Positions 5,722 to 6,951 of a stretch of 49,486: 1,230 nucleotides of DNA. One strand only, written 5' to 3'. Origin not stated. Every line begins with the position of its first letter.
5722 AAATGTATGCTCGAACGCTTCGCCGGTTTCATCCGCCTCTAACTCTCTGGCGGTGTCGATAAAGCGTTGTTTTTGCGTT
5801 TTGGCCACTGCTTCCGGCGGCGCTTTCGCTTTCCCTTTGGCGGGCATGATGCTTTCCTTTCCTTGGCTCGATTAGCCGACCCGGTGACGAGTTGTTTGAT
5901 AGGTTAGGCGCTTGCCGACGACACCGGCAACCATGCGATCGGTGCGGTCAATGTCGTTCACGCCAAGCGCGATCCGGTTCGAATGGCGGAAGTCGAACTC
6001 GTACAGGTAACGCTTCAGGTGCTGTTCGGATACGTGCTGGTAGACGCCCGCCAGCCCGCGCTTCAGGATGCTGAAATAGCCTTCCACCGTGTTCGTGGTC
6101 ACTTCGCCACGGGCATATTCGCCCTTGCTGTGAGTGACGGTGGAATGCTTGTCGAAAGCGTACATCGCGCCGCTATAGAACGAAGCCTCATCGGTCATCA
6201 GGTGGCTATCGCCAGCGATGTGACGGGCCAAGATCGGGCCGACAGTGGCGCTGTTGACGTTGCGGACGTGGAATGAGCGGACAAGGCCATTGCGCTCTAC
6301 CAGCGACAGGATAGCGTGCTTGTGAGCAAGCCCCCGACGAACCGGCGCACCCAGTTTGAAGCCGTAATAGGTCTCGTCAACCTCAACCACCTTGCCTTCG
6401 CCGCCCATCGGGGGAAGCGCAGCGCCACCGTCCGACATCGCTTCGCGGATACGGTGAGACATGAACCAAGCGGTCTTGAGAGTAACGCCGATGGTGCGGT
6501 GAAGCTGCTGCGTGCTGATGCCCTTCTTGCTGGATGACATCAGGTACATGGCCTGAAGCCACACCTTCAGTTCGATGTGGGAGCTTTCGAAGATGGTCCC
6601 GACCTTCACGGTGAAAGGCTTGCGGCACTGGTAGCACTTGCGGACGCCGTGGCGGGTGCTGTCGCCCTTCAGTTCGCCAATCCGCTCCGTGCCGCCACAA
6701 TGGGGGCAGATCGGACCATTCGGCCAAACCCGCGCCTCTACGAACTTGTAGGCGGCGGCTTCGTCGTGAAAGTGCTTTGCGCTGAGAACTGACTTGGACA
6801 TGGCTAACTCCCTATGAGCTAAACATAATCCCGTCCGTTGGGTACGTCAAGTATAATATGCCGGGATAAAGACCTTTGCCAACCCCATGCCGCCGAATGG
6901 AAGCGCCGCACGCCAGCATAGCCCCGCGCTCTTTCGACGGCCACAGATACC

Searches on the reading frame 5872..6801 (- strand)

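Call 72: search_protein_families(library=pfam, proteins=[window:5872-6801:-], max_evalue=0.001)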
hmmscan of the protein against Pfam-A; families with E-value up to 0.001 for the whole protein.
window:5872-6801:- (309 aa): 2 families
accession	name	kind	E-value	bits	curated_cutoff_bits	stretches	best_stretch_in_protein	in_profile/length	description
PF12762.13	DDE_Tnp_IS1595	-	4.4e-31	108.4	27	1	138-272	5-151/153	ISXO2-like transposase domain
PF12760.12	Zn_ribbon_IS1595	-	6.5e-11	42.5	25.4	1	13-61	2-45/46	Transposase zinc-ribbon domain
